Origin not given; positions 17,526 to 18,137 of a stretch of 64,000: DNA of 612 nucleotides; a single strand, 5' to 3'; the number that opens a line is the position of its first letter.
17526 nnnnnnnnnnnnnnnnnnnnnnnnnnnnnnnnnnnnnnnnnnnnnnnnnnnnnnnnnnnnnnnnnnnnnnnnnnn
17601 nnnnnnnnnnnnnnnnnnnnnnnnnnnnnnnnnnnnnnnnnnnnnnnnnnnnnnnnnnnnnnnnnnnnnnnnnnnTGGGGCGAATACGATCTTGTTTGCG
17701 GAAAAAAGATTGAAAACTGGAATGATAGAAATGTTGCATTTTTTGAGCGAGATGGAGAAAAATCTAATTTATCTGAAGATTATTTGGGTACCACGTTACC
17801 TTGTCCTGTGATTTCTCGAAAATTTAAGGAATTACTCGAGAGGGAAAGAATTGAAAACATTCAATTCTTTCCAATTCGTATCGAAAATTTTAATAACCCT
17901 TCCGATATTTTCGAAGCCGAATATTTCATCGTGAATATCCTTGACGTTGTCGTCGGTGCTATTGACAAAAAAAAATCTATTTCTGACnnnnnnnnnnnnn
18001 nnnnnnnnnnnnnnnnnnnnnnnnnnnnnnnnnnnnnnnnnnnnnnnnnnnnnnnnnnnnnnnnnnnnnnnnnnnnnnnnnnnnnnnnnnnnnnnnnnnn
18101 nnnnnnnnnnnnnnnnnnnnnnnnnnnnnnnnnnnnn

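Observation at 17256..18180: Sharp low-GC island covers exactly the toxin tip and immunity gene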

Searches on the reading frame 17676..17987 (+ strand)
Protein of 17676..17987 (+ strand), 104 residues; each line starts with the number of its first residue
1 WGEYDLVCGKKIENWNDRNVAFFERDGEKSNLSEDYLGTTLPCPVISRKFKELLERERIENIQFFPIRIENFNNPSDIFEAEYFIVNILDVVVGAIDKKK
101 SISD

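Call 45: search_protein_representatives(protein=window:17676-17987:+)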
Query: 104 residues. Proteins with E-value up to 0.001 (for the whole library): 62; up to 1e-10: 3; up to 1e-30: 1. The best 62 are listed.
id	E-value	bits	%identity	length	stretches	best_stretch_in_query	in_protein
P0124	1.8e-63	227.4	100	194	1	1-104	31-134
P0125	1.8e-12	63.4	46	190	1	1-101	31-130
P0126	3.2e-11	59.4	43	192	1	1-104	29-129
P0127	6.8e-10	55.2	38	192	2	3-93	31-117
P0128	4.8e-09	52.4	40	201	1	4-101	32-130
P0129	5.3e-09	52.3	45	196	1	9-96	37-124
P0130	9.4e-09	51.5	34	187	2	5-104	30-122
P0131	1.4e-08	51.0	35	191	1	3-103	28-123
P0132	1.5e-08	50.8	39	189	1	3-104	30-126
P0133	4.6e-08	49.3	37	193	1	3-101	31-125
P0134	6.6e-08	48.8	37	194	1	3-101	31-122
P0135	2.3e-07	47.0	38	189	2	3-99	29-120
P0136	4.4e-07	46.1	39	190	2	3-98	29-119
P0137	7.7e-07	45.3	36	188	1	1-101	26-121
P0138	1.3e-06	44.6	39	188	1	3-101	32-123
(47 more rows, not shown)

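Call 48: find_encoding_contigs(protein=P0125, flank=10000, max_places=3)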
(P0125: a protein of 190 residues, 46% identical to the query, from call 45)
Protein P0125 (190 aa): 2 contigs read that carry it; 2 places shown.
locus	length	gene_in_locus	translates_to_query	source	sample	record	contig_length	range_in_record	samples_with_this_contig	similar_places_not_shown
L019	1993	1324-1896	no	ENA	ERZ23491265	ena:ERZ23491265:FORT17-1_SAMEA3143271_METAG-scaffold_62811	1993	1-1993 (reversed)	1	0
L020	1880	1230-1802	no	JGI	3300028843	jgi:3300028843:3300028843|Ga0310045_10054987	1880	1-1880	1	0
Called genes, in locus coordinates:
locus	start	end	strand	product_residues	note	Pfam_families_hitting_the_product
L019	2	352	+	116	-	?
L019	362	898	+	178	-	-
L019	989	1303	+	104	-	PF14412:AHH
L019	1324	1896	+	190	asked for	PF07791:Imm11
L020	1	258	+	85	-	?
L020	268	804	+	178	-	-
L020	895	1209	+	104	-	PF14412:AHH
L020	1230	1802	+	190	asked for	PF07791:Imm11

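Call 50: find_encoding_contigs(protein=P0126, flank=10000, max_places=3)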
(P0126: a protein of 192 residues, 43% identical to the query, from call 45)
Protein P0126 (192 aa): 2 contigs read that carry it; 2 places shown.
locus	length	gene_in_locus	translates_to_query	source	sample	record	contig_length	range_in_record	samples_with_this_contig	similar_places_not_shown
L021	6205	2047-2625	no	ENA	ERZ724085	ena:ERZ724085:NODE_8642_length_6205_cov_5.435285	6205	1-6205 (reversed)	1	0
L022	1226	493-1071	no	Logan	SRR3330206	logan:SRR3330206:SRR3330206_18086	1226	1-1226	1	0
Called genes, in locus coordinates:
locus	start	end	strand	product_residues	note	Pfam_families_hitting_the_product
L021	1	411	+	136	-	?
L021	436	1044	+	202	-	-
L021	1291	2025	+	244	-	PF14412:AHH (weak)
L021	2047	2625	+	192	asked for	PF07791:Imm11 (faint)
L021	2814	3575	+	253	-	-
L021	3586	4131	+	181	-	-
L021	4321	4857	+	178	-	-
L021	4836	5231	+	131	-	-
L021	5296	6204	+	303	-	?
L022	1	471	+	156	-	?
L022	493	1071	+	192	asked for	PF07791:Imm11 (faint)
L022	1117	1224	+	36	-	?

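Call 51: find_encoding_contigs(protein=P0129, flank=10000, max_places=3)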
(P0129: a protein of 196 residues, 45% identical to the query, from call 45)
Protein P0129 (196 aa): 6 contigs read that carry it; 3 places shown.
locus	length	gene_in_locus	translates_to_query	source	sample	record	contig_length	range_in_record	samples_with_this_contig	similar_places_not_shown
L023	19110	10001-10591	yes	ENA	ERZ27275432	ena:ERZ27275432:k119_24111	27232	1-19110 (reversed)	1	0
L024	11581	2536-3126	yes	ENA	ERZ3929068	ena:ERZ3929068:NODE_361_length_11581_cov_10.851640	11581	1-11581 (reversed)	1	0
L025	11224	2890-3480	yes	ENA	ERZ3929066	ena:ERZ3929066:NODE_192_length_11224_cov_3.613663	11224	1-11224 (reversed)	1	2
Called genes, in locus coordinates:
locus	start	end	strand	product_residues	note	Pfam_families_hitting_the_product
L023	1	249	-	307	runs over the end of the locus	PF00589:Phage_integrase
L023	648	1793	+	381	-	-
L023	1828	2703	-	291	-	PF00589:Phage_integrase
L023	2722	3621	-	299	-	PF13814:Replic_Relax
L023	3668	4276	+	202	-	-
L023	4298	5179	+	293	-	-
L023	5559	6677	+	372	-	-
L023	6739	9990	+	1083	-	PF07705:CARDB, PF14412:AHH (weak)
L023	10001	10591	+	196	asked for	PF07791:Imm11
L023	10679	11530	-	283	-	-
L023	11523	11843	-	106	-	PF11171:DUF2958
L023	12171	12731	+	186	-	-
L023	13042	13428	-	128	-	-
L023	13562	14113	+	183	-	-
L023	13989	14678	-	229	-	-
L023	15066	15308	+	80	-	PF22513:FitA-like_RHH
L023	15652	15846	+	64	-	-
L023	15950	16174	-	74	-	-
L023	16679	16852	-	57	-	-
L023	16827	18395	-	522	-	PF00383:dCMP_cyt_deam_1, PF14437:MafB19-deam (weak)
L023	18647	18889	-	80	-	-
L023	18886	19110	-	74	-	?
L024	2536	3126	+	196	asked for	PF07791:Imm11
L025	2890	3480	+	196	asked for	PF07791:Imm11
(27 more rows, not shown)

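Call 62: find_encoding_contigs(protein=P0124, flank=10000, max_places=10)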
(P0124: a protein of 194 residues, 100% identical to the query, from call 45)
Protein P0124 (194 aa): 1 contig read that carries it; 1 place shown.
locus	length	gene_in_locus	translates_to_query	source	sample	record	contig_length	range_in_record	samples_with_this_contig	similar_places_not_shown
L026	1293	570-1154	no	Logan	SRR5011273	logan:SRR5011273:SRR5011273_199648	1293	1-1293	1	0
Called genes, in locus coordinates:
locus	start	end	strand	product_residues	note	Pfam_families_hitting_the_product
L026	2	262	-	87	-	?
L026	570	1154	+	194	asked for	PF07791:Imm11 (weak)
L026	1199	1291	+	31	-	?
